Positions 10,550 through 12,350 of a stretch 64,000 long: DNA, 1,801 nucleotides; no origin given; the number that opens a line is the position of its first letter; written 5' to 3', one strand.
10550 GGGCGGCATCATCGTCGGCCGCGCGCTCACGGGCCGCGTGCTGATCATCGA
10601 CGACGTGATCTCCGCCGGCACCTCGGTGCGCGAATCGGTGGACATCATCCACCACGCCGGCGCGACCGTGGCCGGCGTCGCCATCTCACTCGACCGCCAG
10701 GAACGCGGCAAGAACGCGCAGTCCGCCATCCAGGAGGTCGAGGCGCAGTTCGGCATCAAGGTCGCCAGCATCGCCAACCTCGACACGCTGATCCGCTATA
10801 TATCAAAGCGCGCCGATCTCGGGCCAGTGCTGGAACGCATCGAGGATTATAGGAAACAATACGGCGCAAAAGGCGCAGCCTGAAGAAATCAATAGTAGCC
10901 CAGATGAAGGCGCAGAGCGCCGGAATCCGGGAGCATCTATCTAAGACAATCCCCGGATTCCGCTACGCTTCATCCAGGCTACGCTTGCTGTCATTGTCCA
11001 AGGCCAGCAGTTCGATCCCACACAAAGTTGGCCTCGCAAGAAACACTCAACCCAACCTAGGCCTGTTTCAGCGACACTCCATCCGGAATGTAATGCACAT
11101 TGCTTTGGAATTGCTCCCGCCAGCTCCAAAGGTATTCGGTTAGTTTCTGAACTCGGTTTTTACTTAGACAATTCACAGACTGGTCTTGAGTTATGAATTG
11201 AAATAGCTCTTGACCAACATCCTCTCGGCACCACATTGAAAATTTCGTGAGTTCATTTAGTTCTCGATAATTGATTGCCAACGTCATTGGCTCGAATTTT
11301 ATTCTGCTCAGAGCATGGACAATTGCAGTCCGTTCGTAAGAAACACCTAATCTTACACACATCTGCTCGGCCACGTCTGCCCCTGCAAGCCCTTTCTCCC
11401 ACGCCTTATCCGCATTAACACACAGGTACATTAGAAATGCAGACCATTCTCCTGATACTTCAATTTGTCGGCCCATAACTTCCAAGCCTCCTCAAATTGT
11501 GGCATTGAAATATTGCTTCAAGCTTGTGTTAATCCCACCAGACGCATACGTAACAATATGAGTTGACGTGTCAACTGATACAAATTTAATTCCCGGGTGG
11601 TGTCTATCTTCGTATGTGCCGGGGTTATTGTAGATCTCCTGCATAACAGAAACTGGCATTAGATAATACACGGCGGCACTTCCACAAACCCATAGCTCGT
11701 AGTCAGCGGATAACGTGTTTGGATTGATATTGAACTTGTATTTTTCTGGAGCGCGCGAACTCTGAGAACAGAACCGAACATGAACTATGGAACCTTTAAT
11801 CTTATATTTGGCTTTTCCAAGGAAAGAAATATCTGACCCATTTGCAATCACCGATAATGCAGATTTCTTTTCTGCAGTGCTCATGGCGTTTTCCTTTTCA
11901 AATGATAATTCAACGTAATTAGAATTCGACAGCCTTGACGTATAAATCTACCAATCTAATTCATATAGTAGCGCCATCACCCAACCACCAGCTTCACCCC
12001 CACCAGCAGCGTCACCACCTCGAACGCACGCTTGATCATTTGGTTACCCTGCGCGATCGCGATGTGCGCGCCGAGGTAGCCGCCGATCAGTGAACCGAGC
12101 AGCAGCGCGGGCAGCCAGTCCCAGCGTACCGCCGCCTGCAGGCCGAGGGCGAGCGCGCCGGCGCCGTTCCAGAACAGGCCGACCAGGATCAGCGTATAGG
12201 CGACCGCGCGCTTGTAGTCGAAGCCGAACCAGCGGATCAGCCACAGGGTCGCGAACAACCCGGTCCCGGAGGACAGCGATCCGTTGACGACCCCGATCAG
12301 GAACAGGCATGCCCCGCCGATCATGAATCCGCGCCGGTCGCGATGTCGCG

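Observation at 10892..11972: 1.1-kb low-GC insertion between convergent pyrE and tauE, flanked by an 8-bp direct repeat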

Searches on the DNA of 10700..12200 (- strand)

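Call 99: search_rna_families(source=window, start=10700, end=12200, threshold=evalue, max_evalue=1)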
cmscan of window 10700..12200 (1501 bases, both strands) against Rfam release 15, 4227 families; matches with E-value up to 1: 0.
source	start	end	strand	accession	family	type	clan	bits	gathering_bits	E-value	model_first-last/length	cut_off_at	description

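Call 113: build_rna_model(alignment_id=A7)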
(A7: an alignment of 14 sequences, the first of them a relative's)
Model R1 built from alignment A7 (14 sequences, 144 columns); structure: RNAalifold consensus.
model positions 86; base pairs 7; branch points 0; effective number of sequences 13.59; information 0.661 bits per position. Calibrated on 0.2 Mb of random sequence (short: E-values are rough).
structure used (alignment columns):
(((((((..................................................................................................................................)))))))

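Call 114: search_with_rna_model(model_id=R1, sources=[window, L093, L176, L177, L178, L180, L181, L002, L003, L090, L091], max_evalue=10)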
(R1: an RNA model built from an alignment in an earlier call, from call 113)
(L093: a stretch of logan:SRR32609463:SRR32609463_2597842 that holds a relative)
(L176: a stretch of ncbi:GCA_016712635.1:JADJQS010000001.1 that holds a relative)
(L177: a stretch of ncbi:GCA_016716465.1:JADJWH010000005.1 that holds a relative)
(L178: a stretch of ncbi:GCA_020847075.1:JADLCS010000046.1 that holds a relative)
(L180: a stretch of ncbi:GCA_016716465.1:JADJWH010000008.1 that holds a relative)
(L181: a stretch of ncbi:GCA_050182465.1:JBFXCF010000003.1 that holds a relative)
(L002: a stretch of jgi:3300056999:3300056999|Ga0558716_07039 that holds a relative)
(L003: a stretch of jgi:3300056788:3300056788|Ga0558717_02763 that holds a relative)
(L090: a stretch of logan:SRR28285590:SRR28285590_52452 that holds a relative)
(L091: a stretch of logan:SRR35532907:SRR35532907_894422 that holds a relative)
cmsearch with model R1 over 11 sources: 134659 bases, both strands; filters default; matches with E-value up to 10: 14.
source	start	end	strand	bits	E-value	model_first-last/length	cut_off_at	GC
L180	5509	5586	-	60.3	6.6e-14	1-86/86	no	0.65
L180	4684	4761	-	59.2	1.3e-13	1-86/86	no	0.6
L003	7814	7900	+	54.5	2.4e-12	1-86/86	no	0.7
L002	5395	5482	+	47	2.6e-10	1-86/86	no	0.72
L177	4795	4860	-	39.1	3.5e-08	1-86/86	no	0.53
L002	8210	8281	+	34.4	6.3e-07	1-86/86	no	0.57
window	34970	35050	+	12.9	0.38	1-86/86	no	0.67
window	17912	17979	-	12.3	0.56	1-86/86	no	0.69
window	5128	5238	-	11.6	0.84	1-86/86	no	0.68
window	44099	44192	+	10.7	1.5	1-86/86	no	0.64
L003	10120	10184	-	10.1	2.1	1-86/86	no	0.71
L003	10087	10178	+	9.8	2.6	1-86/86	no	0.7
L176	2619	2647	-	9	4.1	1-86/86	no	0.76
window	34831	34893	-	8.4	6.2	18-79/86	no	0.73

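Call 115: search_with_rna_model(model_id=R1, source=window, start=10700, end=12200, filters=off, max_evalue=10, show_alignments=3)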
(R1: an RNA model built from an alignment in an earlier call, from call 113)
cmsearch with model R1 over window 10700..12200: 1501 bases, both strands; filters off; matches with E-value up to 10: 11.
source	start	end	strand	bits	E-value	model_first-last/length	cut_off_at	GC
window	11002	11033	+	4.3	0.87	1-86/86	no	0.59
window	12134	12143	+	3.3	1.6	1-86/86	no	0.8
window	12134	12143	-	3.3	1.6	1-86/86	no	0.8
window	11050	11062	-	2.6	2.5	1-86/86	no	0.62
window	11050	11062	+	2.3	2.9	1-86/86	no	0.62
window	11277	11291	-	1.6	4.6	1-86/86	no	0.6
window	11277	11291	+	1.6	4.6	1-86/86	no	0.6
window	10898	10911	+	1.1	6.2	1-86/86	no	0.64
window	10878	10911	-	1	6.7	1-86/86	no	0.47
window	11641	11664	-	0.8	7.8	1-86/86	no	0.38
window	12022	12049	-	0.4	9.9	1-86/86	no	0.5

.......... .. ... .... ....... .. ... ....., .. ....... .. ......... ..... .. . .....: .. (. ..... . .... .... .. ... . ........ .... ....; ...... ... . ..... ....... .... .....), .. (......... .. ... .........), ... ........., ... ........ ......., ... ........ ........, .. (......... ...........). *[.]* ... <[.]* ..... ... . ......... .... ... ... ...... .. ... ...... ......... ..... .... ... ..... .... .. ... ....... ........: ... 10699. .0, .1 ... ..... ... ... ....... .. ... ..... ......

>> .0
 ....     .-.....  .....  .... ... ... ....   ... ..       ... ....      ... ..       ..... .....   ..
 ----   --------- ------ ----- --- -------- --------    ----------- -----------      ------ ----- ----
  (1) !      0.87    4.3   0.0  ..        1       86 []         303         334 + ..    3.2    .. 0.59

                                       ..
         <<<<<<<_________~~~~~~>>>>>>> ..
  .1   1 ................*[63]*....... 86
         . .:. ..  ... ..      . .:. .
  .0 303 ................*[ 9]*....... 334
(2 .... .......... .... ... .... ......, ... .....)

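Call 116: search_with_rna_model(model_id=R1, sources=[L093, L094, L176, L178], filters=off, max_evalue=10, show_alignments=3)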
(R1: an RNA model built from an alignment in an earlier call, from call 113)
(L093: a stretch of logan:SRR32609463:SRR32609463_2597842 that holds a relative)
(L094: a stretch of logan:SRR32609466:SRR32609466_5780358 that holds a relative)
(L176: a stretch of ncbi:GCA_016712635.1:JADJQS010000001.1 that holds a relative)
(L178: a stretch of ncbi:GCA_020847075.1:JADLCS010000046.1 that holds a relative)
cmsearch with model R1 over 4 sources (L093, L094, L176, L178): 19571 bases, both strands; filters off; matches with E-value up to 10: 16.
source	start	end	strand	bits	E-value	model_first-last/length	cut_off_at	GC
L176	2619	2647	-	9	0.6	1-86/86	no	0.76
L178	3790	3823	-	8.3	0.94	1-86/86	no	0.62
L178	740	798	+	8.1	1.1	1-86/86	no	0.69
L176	7220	7307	-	7.2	1.8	1-86/86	no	0.67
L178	542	599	-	6.8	2.4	1-86/86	no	0.74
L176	2891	2981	-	6.5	2.8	12-79/86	no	0.7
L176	4796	4853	-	6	3.9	1-86/86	no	0.53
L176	4796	4853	+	5.8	4.5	1-86/86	no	0.53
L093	1017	1119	+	5.4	5.5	1-86/86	no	0.5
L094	998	1100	+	5.4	5.5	1-86/86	no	0.5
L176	2208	2254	+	5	7.3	33-79/86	no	0.85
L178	182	251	+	5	7.3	1-86/86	no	0.74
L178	2666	2764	+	5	7.3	1-86/86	no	0.69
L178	8017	8066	+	4.9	7.9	1-86/86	no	0.78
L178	5832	5896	+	4.7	8.6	1-86/86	no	0.74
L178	6951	7015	+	4.6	9.3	1-86/86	no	0.75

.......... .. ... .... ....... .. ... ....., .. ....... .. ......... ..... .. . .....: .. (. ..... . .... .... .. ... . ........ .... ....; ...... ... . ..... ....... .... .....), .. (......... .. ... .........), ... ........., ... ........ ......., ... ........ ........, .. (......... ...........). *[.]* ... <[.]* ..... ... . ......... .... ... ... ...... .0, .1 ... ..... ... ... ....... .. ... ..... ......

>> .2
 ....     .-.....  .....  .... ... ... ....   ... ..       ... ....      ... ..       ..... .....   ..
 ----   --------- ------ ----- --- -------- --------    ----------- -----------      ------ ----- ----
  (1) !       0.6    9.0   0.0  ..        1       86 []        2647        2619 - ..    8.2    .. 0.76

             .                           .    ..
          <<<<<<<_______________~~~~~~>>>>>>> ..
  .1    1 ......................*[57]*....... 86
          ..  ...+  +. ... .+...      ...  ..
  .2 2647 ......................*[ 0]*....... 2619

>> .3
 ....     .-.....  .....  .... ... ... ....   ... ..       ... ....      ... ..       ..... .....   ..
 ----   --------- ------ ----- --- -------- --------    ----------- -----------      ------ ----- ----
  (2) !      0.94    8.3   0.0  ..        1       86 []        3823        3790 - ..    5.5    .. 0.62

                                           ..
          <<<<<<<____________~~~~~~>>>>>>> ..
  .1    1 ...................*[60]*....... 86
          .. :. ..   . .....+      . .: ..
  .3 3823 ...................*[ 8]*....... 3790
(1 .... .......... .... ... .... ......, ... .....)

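Call 120: search_with_rna_model(model_id=R1, sources=[L001, L005, L008, L096, L097, L098, L099, L101, L102, L103, L104, L105, L106, L107, L108, L109, L110, L111, L112, L113, L114, L115, L117, L118, L119, L121, L122, L123, L124, L125, L126, L127, L128, L129, L130, L131, L132, L133, L134, L135, L136, L138, L139, L140, L141, L142, L143, L146, L147, L148, L149, L150, L151, L152, L153, L154, L155, L156, L157, L158, L159, L160, L161, L162, L163, L165, L166, L167, L168, L169, L170, L171, L172, L174], max_evalue=0.01)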
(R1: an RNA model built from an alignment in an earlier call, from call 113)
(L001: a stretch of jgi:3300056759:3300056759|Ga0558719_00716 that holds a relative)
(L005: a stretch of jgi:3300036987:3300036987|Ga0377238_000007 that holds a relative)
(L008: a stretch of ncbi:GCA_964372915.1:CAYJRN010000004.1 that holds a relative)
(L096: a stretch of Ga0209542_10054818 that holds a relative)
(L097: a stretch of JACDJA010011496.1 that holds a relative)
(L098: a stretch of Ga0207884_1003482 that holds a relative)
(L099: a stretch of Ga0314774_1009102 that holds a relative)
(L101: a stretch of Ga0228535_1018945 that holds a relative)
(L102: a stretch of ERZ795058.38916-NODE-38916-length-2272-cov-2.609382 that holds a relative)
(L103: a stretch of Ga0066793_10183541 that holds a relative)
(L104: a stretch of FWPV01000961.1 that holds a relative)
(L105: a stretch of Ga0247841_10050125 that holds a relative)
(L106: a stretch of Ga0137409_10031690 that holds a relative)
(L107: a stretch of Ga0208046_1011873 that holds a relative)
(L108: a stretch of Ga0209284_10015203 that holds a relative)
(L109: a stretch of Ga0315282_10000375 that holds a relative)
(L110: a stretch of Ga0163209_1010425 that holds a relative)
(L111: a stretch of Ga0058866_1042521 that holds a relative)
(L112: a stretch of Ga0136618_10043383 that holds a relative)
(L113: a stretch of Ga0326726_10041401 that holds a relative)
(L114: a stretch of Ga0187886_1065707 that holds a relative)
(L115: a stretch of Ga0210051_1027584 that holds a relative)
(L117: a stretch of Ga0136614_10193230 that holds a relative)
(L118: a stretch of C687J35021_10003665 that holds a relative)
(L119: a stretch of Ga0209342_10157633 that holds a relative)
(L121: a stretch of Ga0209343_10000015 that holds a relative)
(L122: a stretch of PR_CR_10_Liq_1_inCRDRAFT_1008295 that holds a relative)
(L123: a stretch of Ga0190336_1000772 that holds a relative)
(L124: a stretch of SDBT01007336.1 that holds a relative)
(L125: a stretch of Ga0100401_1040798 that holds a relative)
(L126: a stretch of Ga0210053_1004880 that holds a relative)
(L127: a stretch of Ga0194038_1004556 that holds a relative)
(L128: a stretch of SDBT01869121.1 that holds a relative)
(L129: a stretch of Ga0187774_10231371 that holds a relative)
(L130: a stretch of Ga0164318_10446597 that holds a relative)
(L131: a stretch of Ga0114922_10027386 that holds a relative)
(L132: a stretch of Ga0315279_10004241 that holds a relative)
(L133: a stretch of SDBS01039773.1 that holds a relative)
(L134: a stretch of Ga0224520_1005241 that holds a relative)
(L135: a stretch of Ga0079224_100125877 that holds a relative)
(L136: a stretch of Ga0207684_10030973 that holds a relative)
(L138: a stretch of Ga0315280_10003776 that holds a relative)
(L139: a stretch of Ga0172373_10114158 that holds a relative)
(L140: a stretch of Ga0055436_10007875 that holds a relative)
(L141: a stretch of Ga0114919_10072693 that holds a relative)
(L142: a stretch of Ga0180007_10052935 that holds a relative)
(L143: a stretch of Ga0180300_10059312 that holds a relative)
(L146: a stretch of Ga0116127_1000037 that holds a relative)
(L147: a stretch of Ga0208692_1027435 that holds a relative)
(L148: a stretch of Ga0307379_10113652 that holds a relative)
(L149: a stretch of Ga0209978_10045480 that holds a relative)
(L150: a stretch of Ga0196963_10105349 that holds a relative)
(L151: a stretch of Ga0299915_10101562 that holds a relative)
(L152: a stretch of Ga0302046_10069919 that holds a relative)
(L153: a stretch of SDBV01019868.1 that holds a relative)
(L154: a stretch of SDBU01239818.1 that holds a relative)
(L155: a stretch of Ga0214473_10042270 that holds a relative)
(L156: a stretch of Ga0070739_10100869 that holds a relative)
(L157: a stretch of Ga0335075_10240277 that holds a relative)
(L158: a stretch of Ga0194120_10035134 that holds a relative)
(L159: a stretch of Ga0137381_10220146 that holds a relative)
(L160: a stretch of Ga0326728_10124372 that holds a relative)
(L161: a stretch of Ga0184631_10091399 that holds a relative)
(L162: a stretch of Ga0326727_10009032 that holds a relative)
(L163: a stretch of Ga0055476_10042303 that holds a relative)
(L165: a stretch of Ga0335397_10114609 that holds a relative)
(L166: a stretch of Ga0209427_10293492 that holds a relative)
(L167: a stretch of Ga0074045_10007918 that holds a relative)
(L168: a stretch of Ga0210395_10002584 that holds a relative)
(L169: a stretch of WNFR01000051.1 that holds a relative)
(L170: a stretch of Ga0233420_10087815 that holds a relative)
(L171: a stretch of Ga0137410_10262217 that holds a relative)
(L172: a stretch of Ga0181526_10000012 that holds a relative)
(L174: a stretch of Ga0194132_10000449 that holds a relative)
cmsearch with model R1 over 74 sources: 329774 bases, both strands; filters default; matches with E-value up to 0.01: 30.
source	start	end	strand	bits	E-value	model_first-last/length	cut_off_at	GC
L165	1588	1719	+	77.1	4.9e-18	1-86/86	no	0.68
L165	689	820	+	76.2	8.6e-18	1-86/86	no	0.66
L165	2513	2644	+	75.8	1.1e-17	1-86/86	no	0.67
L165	1958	2086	+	70.7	2.6e-16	1-86/86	no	0.68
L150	781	883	+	61.7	6.8e-14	1-86/86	no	0.62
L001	4185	4308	+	60.1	1.8e-13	1-86/86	no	0.56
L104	5739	5860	+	60.1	1.9e-13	1-86/86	no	0.61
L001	5395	5481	+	57.8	7.9e-13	1-86/86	no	0.71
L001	4914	4982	+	57.6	8.7e-13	1-86/86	no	0.65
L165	36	95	+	55.1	4e-12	1-86/86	no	0.63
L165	1211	1270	+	55.1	4e-12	1-86/86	no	0.63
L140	1796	1892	+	43.2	6.7e-09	1-86/86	no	0.71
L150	525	610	+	41.7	1.6e-08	1-86/86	no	0.64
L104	5395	5475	+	39.4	6.8e-08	1-86/86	no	0.62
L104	4068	4139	+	31.5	9.3e-06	1-86/86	no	0.68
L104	4902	4982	+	31.4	9.8e-06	1-86/86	no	0.6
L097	915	1001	+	28.1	7.5e-05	1-86/86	no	0.63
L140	820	919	+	25.6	0.00036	1-86/86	no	0.79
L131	4305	4363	+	24.4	0.00076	1-86/86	no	0.64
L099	2604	2678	+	24.1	0.00091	1-86/86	no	0.59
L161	851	923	+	23.9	0.00099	1-86/86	no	0.63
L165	2513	2644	-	23.5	0.0013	1-86/86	no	0.67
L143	794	865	+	23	0.0017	1-86/86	no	0.6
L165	1588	1719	-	22.7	0.0021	1-86/86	no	0.68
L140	170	232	+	22.2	0.0029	1-86/86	no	0.67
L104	6645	6725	+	22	0.0032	1-86/86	no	0.6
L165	689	820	-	21.6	0.0041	1-86/86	no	0.66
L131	1595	1665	+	21.4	0.0049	1-86/86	no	0.58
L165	36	95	-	20.6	0.0077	1-86/86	no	0.63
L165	1211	1270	-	20.6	0.0077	1-86/86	no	0.63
